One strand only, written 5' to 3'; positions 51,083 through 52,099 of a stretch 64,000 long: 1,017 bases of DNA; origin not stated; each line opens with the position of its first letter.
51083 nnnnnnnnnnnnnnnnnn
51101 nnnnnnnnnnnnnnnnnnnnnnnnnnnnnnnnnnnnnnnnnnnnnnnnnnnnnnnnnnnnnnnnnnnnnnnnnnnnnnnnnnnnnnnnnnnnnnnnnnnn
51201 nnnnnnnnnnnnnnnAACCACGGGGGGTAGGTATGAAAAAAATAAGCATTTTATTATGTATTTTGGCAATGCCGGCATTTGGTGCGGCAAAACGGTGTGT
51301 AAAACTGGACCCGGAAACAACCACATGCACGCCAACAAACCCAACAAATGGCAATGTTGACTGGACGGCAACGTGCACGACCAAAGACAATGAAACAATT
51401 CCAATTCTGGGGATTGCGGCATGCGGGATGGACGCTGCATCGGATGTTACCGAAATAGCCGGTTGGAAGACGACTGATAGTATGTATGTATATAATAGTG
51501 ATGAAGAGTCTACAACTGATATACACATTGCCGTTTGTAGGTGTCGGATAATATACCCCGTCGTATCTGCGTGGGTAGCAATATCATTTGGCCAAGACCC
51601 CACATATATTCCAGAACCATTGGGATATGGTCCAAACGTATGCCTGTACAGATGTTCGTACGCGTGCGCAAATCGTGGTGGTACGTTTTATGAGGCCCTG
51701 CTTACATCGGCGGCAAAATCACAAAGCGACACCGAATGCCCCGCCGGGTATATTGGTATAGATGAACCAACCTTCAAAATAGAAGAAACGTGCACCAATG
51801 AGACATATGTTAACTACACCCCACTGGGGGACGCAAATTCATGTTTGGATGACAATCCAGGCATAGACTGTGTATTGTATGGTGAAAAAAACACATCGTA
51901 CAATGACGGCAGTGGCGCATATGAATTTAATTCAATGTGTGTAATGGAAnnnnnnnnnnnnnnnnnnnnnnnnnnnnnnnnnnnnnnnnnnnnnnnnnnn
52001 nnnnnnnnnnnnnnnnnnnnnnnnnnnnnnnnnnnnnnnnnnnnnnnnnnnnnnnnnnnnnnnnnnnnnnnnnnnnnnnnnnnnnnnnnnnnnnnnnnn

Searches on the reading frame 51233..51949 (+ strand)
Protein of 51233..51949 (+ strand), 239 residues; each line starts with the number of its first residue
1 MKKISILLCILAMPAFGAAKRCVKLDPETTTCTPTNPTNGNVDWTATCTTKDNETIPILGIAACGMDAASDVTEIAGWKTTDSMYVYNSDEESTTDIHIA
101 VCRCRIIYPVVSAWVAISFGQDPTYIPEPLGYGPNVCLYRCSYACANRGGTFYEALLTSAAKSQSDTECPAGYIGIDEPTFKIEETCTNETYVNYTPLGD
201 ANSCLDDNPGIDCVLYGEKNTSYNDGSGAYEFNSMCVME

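Call 19: find_homologous_proteins(query=window:51233-51949:+, max_evalue=0.01)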
Query window:51233-51949:+ (239 aa): 2 proteins with E <= 0.01 among 77 candidates.
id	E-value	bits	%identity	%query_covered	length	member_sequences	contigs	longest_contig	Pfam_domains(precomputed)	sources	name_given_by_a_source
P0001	9.8e-160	548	99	100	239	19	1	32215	-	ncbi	-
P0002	1.9e-110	386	74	100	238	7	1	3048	-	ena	-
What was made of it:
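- Tried and rejected: It found only 2 relatives (call 19).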

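Call 20: find_encoding_contigs(protein=P0002, flank=5000, max_places=10)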
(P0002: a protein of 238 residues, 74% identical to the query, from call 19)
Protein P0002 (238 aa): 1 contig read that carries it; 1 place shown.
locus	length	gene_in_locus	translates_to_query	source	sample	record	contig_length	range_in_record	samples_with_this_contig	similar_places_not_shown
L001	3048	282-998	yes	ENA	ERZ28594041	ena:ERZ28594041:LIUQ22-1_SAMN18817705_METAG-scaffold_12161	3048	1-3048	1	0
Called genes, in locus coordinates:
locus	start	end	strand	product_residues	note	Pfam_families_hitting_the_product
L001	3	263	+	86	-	?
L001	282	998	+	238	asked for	-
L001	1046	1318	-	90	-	PF00216:Bac_DNA_binding, PF18291:HU-HIG (weak)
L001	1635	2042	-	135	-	-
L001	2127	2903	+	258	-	-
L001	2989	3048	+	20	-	?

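Call 21: find_encoding_contigs(protein=P0001, flank=5000, max_places=10)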
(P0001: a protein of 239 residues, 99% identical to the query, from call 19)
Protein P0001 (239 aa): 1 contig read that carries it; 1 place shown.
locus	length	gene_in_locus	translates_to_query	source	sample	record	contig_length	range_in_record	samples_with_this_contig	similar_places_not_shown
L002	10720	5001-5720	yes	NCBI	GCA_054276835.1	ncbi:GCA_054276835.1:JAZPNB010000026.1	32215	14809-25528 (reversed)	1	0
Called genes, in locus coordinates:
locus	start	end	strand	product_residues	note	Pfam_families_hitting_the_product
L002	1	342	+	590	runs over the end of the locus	PF00912:Transgly, PF00905:Transpeptidase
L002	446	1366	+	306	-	-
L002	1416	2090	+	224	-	-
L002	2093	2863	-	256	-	PF05175:MTS, PF05971:Methyltransf_10 (weak), PF06325:PrmA (weak), PF12847:Methyltransf_18 (weak), PF04816:TrmK (weak), PF08241:Methyltransf_11 (faint), PF13649:Methyltransf_25, PF13847:Methyltransf_31 (weak)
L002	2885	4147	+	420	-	PF19425:Csd3_N2 (weak), PF01551:Peptidase_M23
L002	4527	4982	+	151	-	-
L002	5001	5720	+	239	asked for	-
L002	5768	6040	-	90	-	PF00216:Bac_DNA_binding, PF18291:HU-HIG (weak)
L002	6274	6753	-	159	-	-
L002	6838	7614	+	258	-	-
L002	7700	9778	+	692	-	PF01411:tRNA-synt_2c, PF07973:tRNA_SAD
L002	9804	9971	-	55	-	-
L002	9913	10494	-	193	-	PF00959:Phage_lysozyme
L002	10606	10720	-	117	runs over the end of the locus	-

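Call 61: search_protein_families(library=pfam, proteins=[window:51233-51949:+], max_evalue=0.01)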
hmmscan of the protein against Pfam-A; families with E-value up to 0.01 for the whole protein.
window:51233-51949:+ (239 aa): 0 families
